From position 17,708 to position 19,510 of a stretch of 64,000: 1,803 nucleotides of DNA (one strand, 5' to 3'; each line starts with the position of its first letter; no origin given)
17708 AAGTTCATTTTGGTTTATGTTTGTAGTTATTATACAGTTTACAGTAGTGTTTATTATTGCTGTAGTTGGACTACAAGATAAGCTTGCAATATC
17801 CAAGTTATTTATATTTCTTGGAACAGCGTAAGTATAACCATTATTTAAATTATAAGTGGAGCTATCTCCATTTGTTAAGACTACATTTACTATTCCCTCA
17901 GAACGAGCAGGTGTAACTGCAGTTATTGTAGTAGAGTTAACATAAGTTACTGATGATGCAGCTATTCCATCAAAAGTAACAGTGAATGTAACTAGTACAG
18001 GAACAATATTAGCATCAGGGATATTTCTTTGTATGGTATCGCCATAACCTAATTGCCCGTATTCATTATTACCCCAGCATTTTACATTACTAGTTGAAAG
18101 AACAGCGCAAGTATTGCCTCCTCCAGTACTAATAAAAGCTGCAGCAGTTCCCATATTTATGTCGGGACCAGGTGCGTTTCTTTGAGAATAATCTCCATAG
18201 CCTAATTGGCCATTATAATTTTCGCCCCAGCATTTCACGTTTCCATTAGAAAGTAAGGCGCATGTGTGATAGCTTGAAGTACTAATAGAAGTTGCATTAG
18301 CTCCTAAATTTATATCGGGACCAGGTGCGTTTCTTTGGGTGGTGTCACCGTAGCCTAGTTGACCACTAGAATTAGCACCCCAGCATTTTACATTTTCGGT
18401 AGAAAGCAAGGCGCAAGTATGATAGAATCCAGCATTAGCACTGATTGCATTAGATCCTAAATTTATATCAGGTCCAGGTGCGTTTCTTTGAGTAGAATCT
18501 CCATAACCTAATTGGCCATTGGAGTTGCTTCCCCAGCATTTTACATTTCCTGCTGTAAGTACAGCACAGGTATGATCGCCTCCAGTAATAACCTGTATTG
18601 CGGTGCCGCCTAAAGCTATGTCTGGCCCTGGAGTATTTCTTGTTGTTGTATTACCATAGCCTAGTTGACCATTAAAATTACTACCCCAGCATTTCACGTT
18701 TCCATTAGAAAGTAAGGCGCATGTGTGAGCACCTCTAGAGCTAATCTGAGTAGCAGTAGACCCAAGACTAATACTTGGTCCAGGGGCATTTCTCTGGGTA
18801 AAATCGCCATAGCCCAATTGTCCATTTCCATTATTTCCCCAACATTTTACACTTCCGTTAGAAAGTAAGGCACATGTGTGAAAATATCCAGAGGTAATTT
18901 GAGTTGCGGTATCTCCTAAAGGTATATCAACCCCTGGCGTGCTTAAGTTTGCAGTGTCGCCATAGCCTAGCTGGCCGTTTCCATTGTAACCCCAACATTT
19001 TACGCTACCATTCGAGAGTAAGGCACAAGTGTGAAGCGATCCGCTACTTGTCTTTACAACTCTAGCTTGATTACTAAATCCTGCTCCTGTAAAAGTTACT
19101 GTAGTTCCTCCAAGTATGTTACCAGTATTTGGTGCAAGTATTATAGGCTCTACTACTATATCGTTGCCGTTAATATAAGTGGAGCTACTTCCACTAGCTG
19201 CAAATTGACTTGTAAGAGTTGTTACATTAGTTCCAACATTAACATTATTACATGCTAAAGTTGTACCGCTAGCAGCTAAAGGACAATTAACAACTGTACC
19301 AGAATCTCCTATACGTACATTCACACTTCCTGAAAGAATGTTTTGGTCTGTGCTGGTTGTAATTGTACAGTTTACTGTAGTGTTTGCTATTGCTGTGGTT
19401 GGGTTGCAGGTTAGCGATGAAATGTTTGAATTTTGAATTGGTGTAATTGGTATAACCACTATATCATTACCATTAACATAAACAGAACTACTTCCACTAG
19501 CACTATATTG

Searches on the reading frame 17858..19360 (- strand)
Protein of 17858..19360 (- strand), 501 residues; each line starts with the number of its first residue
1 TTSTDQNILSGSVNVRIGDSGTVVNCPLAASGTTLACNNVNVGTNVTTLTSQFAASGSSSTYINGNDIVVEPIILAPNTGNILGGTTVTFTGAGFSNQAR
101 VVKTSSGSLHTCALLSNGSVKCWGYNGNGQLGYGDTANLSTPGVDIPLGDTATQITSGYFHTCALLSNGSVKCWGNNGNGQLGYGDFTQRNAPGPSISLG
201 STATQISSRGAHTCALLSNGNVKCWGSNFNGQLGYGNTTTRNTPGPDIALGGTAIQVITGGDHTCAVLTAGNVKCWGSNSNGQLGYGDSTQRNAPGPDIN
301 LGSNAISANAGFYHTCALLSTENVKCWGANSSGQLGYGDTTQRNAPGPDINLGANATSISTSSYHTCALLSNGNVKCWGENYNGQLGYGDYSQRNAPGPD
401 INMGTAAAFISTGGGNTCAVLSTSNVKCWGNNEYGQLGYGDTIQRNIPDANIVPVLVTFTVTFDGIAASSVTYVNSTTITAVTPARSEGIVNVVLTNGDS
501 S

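Call 102: search_protein_families(library=pfam, proteins=[window:17858-19360:-], max_evalue=0.001)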
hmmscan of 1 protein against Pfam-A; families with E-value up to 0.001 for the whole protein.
window:17858-19360:- (501 aa): 6 families
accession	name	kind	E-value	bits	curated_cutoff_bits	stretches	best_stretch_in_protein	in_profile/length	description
PF25390.1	WD40_RLD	-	4.1e-108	362.4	150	2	97-394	29-339/363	RCC1-like domain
PF13540.12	RCC1_2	-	8.8e-69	226.2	22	7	153-181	2-30/30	Regulator of chromosome condensation (RCC1) repeat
PF00415.24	RCC1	-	1.9e-46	156.8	21.7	6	117-165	1-50/50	Regulator of chromosome condensation (RCC1) repeat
PF01833.30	TIG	-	2.2e-06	28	20.9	0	459-499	33-72/84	IPT/TIG domain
PF25384.1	Alsin_RLD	-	0.00052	19.9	100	0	313-388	234-309/405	Alsin RCC1-like domain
PF22280.2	VtrC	-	0.001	20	27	0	416-449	29-62/126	VtrC lipocalin-like domain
